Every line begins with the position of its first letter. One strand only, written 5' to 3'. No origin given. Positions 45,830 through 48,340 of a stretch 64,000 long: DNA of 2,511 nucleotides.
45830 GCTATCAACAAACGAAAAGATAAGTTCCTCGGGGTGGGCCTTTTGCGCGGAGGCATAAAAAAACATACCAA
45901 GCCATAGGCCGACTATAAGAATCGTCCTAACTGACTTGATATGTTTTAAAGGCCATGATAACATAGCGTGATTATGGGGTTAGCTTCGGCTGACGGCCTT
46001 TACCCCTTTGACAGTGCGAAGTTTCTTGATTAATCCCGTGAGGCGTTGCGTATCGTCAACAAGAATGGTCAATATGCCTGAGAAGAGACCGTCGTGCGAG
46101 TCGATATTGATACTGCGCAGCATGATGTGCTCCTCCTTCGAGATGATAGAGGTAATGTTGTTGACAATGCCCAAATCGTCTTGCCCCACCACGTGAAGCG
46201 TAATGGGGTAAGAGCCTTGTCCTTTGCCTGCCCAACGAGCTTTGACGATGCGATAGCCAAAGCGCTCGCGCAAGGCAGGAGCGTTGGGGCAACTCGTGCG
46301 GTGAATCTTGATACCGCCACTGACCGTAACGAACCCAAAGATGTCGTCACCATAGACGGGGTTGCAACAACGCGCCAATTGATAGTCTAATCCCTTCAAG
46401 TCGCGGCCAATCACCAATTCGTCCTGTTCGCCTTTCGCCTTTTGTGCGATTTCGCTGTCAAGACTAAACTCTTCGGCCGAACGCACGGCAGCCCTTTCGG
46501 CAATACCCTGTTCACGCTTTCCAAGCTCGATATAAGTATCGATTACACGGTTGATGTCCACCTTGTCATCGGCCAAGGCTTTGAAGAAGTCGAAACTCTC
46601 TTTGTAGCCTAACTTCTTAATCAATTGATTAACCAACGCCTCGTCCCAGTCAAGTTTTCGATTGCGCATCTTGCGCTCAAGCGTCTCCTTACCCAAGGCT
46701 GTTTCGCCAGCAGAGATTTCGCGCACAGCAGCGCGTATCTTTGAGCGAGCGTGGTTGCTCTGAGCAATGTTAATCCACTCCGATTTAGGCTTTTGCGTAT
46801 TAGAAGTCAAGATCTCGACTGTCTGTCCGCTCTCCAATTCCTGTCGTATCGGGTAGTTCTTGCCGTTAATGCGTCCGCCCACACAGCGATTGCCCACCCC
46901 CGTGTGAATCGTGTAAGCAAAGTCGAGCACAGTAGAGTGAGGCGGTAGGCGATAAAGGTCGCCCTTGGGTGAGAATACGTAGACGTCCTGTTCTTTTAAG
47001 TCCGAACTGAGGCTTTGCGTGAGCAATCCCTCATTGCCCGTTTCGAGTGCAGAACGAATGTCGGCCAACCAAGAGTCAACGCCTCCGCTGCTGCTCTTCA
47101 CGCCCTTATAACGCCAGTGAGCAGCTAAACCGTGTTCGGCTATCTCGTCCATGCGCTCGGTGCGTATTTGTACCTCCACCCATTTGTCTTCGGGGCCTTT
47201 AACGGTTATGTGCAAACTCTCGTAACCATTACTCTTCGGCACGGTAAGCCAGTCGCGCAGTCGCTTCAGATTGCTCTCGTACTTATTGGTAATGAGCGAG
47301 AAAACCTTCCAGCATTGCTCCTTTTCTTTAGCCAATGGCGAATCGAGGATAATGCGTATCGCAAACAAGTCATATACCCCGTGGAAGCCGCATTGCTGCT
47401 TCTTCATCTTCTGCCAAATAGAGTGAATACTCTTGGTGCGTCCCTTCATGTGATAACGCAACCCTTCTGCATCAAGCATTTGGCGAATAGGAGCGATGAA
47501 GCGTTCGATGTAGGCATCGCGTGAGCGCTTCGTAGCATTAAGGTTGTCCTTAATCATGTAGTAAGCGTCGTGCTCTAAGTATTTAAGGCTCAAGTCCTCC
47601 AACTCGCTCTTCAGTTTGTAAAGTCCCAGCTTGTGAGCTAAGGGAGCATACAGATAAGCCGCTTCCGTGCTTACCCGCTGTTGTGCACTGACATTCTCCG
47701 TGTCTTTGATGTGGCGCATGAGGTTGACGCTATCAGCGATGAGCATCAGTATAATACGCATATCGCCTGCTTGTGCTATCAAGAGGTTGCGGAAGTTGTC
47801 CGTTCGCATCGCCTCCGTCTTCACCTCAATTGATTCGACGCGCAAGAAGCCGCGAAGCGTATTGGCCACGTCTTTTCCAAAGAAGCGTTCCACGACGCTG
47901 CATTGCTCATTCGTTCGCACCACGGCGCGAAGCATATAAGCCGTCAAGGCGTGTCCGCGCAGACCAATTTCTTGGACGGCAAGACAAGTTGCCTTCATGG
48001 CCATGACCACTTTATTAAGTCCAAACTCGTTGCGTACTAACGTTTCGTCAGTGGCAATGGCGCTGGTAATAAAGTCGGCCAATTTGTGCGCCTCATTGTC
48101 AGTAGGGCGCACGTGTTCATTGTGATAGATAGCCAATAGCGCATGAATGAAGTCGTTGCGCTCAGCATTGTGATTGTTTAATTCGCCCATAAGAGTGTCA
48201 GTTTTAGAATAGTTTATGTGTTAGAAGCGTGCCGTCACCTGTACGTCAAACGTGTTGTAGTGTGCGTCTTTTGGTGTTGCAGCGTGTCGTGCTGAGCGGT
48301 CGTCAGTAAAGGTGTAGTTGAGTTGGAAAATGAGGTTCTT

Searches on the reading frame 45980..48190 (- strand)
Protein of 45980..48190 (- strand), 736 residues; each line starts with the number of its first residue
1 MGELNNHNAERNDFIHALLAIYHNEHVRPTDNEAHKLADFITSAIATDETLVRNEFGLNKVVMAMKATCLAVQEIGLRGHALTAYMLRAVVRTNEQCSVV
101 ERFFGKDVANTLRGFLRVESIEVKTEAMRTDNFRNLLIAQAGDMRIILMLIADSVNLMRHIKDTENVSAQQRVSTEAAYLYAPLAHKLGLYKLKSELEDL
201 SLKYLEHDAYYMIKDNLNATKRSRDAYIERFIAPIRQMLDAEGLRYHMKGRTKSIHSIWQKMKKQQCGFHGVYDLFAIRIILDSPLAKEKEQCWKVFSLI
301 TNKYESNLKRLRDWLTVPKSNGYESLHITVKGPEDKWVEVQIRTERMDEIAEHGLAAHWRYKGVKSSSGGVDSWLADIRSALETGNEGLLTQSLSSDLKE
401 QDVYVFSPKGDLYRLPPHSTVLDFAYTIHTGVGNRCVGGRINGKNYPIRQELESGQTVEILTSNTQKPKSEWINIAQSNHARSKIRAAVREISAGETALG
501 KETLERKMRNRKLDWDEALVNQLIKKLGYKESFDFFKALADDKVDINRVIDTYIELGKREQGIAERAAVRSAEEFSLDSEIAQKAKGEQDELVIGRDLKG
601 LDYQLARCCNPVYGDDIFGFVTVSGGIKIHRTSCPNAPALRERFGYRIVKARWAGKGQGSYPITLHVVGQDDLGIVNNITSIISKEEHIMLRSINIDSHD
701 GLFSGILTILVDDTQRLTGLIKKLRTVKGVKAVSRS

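Call 84: search_protein_families(library=pfam, proteins=[window:45980-48190:-], max_evalue=0.00001)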
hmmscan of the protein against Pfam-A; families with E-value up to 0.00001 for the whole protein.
window:45980-48190:- (736 aa): 5 families
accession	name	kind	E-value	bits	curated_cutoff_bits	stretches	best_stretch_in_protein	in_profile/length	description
PF04607.23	RelA_SpoT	-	6e-35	120.4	27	1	250-363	1-110/113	Region found in RelA / SpoT proteins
PF02824.27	TGS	-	2.1e-18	66.5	22.2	1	403-462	1-60/60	TGS domain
PF13291.12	ACT_4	-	1.2e-17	64.8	27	1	658-735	2-80/80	ACT domain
PF13328.12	HD_4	-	2e-17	63.8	27.2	1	68-190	27-155/156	HD domain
PF19296.4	RelA_AH_RIS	-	3.5e-08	34.2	23.8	1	474-635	2-173/185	RelA/SpoT, AH and RIS domains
